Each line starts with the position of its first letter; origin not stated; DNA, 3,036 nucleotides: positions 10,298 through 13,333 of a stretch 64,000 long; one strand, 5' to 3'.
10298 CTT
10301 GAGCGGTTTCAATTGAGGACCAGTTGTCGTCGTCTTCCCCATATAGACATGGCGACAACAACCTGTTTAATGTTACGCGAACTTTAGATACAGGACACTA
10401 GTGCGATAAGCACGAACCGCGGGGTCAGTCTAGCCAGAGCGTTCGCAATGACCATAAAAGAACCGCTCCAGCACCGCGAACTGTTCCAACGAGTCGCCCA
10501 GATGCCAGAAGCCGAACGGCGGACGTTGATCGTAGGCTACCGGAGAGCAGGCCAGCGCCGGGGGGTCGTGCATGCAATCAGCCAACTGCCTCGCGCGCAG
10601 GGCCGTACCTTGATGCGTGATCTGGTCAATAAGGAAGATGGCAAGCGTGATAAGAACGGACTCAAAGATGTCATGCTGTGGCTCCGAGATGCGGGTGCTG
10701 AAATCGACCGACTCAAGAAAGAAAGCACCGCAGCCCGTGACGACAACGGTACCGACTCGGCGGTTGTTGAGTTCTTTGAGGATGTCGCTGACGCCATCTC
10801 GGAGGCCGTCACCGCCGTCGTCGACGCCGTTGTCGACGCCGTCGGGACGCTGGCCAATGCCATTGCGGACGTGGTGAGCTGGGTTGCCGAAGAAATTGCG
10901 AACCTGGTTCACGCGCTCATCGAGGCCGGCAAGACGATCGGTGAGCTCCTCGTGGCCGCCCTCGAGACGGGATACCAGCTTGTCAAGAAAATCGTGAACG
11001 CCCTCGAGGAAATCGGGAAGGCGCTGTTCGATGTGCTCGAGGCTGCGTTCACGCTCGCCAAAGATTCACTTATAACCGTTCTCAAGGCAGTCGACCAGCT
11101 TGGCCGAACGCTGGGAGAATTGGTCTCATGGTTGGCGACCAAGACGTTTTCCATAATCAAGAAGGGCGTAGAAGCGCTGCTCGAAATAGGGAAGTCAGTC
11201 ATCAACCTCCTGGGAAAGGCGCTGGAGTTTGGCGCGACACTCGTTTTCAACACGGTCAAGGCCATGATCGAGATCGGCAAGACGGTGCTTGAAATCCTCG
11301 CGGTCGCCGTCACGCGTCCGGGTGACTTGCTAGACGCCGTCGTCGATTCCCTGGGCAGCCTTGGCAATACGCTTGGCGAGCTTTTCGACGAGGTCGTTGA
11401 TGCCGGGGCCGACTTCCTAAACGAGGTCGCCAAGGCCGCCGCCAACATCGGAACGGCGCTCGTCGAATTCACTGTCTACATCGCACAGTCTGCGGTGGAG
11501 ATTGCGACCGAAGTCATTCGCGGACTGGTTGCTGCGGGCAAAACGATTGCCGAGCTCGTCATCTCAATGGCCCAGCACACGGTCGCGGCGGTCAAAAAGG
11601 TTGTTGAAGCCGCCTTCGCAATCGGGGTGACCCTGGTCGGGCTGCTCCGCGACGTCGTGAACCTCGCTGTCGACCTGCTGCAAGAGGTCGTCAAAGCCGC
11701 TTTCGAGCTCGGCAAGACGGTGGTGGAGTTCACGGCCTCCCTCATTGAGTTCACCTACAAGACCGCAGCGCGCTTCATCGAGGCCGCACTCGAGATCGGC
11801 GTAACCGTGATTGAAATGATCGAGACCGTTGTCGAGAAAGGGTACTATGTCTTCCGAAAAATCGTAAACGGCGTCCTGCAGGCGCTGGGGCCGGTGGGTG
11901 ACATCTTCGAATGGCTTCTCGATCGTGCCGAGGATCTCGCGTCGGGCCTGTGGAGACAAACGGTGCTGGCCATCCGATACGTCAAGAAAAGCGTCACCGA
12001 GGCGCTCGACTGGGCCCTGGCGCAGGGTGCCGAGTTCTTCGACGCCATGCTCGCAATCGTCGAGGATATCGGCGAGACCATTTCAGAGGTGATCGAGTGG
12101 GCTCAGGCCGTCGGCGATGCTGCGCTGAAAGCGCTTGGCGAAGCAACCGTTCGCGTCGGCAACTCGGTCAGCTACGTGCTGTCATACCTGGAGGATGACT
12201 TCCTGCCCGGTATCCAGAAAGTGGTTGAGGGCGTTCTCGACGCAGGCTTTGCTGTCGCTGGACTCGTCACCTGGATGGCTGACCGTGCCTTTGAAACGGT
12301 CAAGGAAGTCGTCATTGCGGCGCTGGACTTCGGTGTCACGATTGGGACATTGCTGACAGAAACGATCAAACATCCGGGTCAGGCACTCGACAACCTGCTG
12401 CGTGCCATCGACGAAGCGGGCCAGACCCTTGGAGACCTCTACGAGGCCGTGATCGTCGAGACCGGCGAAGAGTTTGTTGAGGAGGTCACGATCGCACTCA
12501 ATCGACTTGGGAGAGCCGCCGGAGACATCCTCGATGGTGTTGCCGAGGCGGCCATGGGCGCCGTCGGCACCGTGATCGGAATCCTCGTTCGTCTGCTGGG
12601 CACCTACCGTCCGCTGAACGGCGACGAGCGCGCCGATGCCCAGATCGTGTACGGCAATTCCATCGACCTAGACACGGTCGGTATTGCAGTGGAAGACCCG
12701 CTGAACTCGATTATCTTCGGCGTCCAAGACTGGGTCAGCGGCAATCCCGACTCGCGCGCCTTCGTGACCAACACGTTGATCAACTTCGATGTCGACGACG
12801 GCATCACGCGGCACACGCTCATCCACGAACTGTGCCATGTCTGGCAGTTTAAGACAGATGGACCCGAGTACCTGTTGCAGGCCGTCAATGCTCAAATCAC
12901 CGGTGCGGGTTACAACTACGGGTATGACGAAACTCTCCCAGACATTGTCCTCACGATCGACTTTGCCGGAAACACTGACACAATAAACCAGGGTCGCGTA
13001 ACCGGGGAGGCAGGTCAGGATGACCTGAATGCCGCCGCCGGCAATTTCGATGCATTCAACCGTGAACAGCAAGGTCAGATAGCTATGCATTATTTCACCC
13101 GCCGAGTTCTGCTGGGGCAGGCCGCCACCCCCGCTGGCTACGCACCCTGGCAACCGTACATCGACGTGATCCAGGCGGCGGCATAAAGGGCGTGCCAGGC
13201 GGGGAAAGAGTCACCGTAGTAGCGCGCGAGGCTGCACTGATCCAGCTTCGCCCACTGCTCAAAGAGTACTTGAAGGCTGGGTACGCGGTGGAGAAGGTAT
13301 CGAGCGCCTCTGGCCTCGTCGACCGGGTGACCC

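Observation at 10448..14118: Two-gene module: 21x 19-aa helical-repeat protein ending in an HExxH (DUF4157-like) domain, plus a CHAT/caspase-like peptidase, carried between inverted IS3 copies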

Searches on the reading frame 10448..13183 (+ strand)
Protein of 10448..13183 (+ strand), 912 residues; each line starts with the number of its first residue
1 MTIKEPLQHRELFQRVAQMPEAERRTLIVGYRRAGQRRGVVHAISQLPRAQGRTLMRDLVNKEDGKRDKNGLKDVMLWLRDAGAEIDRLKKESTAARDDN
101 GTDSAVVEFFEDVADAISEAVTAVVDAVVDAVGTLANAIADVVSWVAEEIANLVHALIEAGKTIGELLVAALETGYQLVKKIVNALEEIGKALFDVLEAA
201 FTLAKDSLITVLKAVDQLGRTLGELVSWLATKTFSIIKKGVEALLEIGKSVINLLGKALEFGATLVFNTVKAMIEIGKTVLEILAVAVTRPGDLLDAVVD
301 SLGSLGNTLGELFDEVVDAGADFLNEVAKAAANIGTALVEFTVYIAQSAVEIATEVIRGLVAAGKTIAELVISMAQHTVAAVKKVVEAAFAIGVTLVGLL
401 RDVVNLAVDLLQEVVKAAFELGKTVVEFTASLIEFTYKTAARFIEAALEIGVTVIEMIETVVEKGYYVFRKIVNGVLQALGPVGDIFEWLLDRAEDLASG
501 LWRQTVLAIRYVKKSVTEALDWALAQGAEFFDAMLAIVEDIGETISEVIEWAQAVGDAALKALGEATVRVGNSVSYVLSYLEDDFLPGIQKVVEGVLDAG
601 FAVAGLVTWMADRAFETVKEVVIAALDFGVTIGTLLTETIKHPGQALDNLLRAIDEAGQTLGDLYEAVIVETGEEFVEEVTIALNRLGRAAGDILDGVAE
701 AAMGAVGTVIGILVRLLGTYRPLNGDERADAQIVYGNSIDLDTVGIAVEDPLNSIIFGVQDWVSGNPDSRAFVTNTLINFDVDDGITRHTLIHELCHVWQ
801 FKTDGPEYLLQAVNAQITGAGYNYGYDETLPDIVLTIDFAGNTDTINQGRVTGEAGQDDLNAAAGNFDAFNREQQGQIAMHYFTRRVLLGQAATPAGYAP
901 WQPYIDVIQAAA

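Call 3: search_protein_families(library=pfam, proteins=[window:10448-13183:+], max_evalue=1)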
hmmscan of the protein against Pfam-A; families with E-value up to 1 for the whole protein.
window:10448-13183:+ (912 aa): 10 families
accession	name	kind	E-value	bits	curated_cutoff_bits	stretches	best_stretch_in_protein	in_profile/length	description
PF09361.15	Phasin_2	-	7.4e-09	36.2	24.9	2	347-439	8-95/100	Phasin protein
PF01029.23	NusB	-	0.039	14.8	23.1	0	452-479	103-130/133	NusB family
PF13324.12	GCIP_N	-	0.058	13.9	27.5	1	103-167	28-94/144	Grap2 and cyclin-D-interacting, N-terminal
PF20573.4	DUF6782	-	0.067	12.9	27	1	778-804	81-107/241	Putative metallopeptidase family (DUF6782)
PF04513.17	Baculo_PEP_C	-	0.068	13.7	38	1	116-214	31-129/140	Baculovirus polyhedron envelope protein, PEP, C terminus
PF10263.15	SprT-like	-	0.12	12.7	25.6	1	787-805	61-79/108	SprT-like family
PF14663.11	RasGEF_N_2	-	0.29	11.9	27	0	401-434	19-51/108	Rapamycin-insensitive companion of mTOR RasGEF_N domain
PF02679.21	ComA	-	0.47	10.3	25.2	1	383-458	55-131/243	(2R)-phospho-3-sulfolactate synthase (ComA)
PF11458.13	Mistic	-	0.51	10.8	26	0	102-148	28-72/74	Membrane-integrating protein Mistic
PF20663.3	COG4_N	-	0.87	10.1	27.3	0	403-456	44-97/107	Conserved oligomeric Golgi complex subunit 4, N-terminal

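Call 4: search_protein_families(library=ncbifam, proteins=[window:10448-13183:+], max_evalue=1)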
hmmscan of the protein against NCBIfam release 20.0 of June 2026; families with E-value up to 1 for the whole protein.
window:10448-13183:+ (912 aa): 1 family
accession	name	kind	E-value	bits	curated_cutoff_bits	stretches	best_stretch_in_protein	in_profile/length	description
NF006605.0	PRK09162.1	equivalog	0.27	10.6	181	1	504-559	70-128/183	hypoxanthine-guanine phosphoribosyltransferase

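Call 5: search_protein_families(library=padloc, proteins=[window:10448-13183:+], max_evalue=1)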
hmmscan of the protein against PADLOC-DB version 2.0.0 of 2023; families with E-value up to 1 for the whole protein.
window:10448-13183:+ (912 aa): 2 families
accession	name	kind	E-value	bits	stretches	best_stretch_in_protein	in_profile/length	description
PDLC00640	ZorA2|ZorA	-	6e-06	23.2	1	110-224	412-531/590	MotA/ExbB/TolQ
PDLC00639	ZorA2|ZorA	-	0.0077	13.1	1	86-187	331-434/494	MotA/ExbB/TolQ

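Call 8: find_homologous_proteins(query=window:10448-13183:+)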
Query window:10448-13183:+ (912 aa): 18 proteins with E <= 0.001 among 8000 candidates.
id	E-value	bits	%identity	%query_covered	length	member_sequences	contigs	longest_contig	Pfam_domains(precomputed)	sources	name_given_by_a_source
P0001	0.0e+0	1265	64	100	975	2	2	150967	PF26039.2,PF09361.16,PF27499.1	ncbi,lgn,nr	ncbi:MAG: hypothetical protein KZQ85_17250 [Candidatus Thiodiazotropha sp. (ex Myrtea sp. 'scaly one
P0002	0.0e+0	1068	57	100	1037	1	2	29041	PF26039.2,PF09361.16,PF27499.1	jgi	jgi:phage-related protein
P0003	0.0e+0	1030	54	99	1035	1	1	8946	-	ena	-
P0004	0.0e+0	1014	53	100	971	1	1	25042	PF09361.16,PF27499.1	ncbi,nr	ncbi:MAG: hypothetical protein IPN01_25835 [Deltaproteobacteria bacterium]|nr:hypothetical protein [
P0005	2.7e-298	1010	54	100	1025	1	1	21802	PF26039.2,PF09361.16,PF27499.1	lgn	-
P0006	1.7e-296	1004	55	100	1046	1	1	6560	PF09361.16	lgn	-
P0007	4.3e-291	986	52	99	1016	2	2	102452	PF09361.16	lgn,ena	-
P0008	6.9e-280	949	51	100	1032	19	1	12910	PF09361.16,PF27499.1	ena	-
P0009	7.0e-213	728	62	61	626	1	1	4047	PF09361.16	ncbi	-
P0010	7.1e-184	632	39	97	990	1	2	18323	PF26039.2,PF27499.1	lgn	-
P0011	1.5e-166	574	40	99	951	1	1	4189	PF09361.16,PF01442.24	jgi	-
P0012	1.7e-155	538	38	96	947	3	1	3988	PF09361.16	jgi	jgi:hypothetical protein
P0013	2.7e-155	537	49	61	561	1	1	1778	-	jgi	jgi:phage-related protein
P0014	3.4e-136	474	43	58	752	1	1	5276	PF27499.1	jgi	-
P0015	8.3e-134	466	37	74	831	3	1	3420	PF27499.1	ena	-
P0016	2.5e-125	438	41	58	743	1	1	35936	-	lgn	-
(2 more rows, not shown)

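Call 9: find_encoding_contigs(protein=P0001, flank=10000, max_places=3)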
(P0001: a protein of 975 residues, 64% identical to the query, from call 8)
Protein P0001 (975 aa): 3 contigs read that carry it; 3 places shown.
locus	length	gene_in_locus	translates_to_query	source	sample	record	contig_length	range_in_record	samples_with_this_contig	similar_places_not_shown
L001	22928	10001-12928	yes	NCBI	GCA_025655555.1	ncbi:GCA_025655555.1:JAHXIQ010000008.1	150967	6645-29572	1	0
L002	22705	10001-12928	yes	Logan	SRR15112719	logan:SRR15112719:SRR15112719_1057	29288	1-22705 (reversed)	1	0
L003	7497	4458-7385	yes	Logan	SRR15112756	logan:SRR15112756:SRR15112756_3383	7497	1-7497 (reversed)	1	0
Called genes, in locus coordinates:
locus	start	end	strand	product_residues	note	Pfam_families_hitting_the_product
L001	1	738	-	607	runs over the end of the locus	-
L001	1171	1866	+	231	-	PF00491:Arginase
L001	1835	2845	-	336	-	PF02423:OCD_Mu_crystall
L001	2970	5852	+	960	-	PF18083:PutA_N, PF01619:Pro_dh, PF00171:Aldedh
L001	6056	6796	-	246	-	-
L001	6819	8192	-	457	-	PF01553:Acyltransferase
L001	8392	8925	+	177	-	PF09831:DUF2058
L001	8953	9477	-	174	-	PF01551:Peptidase_M23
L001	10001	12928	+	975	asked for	PF26039:Dcst2 (faint), PF09361:Phasin_2 (faint), PF27499:CsmB (faint)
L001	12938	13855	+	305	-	PF01364:Peptidase_C25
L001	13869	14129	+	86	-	PF00550:PP-binding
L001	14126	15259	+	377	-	PF00108:Thiolase_N (faint), PF00109:ketoacyl-synt, PF02801:Ketoacyl-synt_C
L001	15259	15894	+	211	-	-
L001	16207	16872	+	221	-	PF00034:Cytochrom_C, PF13442:Cytochrome_CBB3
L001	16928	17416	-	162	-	-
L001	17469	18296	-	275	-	PF01061:ABC2_membrane, PF12679:ABC2_membrane_2, PF12698:ABC2_membrane_3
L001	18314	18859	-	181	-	-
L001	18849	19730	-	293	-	PF00005:ABC_tran, PF02463:SMC_N (weak), PF13304:AAA_21 (weak)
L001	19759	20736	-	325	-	PF12801:Fer4_5, PF12838:Fer4_7 (faint), PF12801:Fer4_5 (weak), PF00037:Fer4 (weak)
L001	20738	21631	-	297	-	PF13187:Fer4_9 (faint), PF25160:LdpA_Fe-S-bd (faint), PF00037:Fer4 (weak), PF12797:Fer4_2 (faint), PF12798:Fer4_3 (faint), PF12800:Fer4_4 (faint), PF12837:Fer4_6 (faint), PF12838:Fer4_7, +3 more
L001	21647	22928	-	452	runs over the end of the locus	PF05048:NosD, PF13229:Beta_helix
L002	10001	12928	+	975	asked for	PF26039:Dcst2 (faint), PF09361:Phasin_2 (faint), PF27499:CsmB (faint)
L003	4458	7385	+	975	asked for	PF26039:Dcst2 (faint), PF09361:Phasin_2 (faint), PF27499:CsmB (faint)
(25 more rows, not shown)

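Call 10: find_encoding_contigs(protein=P0007, flank=10000, max_places=3)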
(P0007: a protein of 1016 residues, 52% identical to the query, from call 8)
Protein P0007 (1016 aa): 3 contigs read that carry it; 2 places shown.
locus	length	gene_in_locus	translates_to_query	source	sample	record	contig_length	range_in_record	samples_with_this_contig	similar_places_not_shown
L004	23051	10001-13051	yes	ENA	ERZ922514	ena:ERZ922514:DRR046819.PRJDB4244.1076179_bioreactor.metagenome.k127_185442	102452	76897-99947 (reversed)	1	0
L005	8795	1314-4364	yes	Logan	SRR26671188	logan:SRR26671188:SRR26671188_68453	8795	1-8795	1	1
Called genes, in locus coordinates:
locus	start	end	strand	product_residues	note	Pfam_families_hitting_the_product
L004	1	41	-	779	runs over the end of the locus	PF03176:MMPL, PF00873:ACR_tran (faint), PF02460:Patched (faint), PF12349:Sterol-sensing, PF03176:MMPL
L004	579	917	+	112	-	PF04020:Phage_holin_4_2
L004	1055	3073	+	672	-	PF00676:E1_dh, PF13292:DXP_synthase_N (weak), PF02779:Transket_pyr, PF02780:Transketolase_C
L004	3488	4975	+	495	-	PF00171:Aldedh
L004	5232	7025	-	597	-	PF00501:AMP-binding, PF23562:AMP-binding_C_3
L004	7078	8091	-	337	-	PF07719:TPR_2 (faint), PF13414:TPR_11 (faint), PF13428:TPR_14 (faint), PF14559:TPR_19 (faint)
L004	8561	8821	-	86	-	-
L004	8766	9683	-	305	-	PF01745:IPT, PF01715:IPPT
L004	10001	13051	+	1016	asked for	PF09361:Phasin_2 (faint)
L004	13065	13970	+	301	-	PF01364:Peptidase_C25 (weak)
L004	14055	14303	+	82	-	PF00550:PP-binding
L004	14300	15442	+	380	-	PF00109:ketoacyl-synt, PF02801:Ketoacyl-synt_C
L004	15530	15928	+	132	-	-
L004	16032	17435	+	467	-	PF03331:LpxC, PF07977:FabA, PF22817:ApeP-like (weak), PF22818:ApeI-like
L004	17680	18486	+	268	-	PF25084:LbH_EIF2B (faint), PF25087:GMPPB_C, PF00132:Hexapep, PF14602:Hexapep_2 (faint), PF00132:Hexapep, PF13720:Acetyltransf_11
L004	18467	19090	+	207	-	PF00005:ABC_tran, PF13304:AAA_21 (weak)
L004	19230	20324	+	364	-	PF02568:ThiI (weak), PF03054:tRNA_Me_trans, PF20259:tRNA_Me_trans_M, PF20258:tRNA_Me_trans_C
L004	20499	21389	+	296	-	-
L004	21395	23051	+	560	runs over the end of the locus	PF00082:Peptidase_S8, PF18962:Por_Secre_tail (weak)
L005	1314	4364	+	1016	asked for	PF09361:Phasin_2 (faint)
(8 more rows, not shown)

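Call 15: find_encoding_contigs(protein=P0004, flank=8000, max_places=2)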
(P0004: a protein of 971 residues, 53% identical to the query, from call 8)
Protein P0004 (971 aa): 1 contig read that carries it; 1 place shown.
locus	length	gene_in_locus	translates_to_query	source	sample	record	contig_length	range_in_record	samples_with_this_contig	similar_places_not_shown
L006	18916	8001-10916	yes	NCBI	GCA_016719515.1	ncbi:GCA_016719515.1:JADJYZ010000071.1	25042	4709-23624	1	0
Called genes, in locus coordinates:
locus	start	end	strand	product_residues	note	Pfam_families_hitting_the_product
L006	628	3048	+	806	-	PF08708:PriCT_1, PF08706:D5_N, PF19263:DUF5906, PF03288:Pox_D5 (faint)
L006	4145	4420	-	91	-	-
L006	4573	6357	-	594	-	-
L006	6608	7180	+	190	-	-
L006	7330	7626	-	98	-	PF01527:HTH_Tnp_1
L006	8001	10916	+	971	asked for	PF09361:Phasin_2 (faint), PF27499:CsmB (faint)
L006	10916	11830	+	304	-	PF01364:Peptidase_C25 (weak)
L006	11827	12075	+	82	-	PF00550:PP-binding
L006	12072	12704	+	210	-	PF00109:ketoacyl-synt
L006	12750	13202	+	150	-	PF02801:Ketoacyl-synt_C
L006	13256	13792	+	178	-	-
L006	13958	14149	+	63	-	-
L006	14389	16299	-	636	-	-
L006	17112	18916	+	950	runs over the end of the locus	PF00270:DEAD, PF04851:ResIII, PF18766:SWI2_SNF2, PF08463:EcoEI_R_C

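Call 16: find_encoding_contigs(protein=P0010, flank=8000, max_places=2)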
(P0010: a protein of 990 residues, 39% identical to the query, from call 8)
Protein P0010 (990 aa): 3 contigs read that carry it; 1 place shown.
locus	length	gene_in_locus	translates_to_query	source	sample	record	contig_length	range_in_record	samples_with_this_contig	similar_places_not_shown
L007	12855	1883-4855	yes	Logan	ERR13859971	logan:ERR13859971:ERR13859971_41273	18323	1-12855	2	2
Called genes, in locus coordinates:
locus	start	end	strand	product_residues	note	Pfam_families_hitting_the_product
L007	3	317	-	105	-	?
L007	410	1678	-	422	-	PF00246:Peptidase_M14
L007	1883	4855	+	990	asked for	PF26039:Dcst2 (faint), PF27499:CsmB (faint)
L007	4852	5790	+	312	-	PF01364:Peptidase_C25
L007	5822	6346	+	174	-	-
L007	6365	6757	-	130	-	-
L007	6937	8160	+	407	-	PF07690:MFS_1, PF00083:Sugar_tr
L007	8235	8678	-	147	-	PF00383:dCMP_cyt_deam_1, PF14437:MafB19-deam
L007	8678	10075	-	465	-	PF00171:Aldedh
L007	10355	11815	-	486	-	PF01582:TIR (weak), PF13676:TIR_2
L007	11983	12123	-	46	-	-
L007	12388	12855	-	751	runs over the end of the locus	PF00656:Peptidase_C14, PF05057:DUF676 (weak), PF20308:TPR-S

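Call 17: find_encoding_contigs(protein=P0016, flank=8000, max_places=2)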
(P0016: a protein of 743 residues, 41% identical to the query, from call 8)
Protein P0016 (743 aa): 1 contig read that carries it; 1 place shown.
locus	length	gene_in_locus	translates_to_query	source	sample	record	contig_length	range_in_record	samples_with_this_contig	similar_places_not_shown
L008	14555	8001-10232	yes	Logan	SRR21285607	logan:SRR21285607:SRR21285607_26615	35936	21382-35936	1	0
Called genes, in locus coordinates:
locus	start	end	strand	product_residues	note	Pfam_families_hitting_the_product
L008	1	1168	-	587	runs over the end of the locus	PF02254:TrkA_N (weak), PF02026:RyR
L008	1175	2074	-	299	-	PF13181:TPR_8 (faint), PF13371:TPR_9 (faint), PF13414:TPR_11 (faint), PF13431:TPR_17 (faint), PF00515:TPR_1 (weak), PF07719:TPR_2 (faint)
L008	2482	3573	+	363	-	PF13676:TIR_2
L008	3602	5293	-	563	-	PF02254:TrkA_N (weak), PF02026:RyR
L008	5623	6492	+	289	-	-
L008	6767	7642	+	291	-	-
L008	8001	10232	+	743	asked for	-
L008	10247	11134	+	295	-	PF01364:Peptidase_C25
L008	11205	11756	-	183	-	-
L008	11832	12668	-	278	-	PF00849:PseudoU_synth_2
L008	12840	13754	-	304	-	-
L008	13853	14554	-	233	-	?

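Call 18: find_encoding_contigs(protein=P0002, flank=8000, max_places=2)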
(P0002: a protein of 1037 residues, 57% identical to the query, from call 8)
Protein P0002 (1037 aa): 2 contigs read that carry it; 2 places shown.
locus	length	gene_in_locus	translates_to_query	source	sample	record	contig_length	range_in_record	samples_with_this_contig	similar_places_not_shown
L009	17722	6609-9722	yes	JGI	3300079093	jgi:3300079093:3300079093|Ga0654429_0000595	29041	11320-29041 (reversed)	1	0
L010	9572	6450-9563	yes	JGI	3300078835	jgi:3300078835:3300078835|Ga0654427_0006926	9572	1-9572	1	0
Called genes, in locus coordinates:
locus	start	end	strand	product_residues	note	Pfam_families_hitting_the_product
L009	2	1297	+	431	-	?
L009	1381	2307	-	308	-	-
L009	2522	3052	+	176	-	PF02357:NusG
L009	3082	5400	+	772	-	PF19081:Ig_7, PF13585:CHU_C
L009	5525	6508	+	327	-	PF01261:AP_endonuc_2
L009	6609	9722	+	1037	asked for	PF09361:Phasin_2 (faint), PF26039:Dcst2 (faint), PF27499:CsmB (faint)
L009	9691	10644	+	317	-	PF01364:Peptidase_C25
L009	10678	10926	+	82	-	PF00550:PP-binding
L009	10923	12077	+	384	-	PF00109:ketoacyl-synt, PF00108:Thiolase_N (weak), PF02801:Ketoacyl-synt_C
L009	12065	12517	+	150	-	-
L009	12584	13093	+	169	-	PF13521:AAA_28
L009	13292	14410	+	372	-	PF01841:Transglut_core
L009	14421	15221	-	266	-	-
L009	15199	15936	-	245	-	-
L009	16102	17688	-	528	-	PF07690:MFS_1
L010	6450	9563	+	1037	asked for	PF09361:Phasin_2 (faint), PF26039:Dcst2 (faint), PF27499:CsmB (faint)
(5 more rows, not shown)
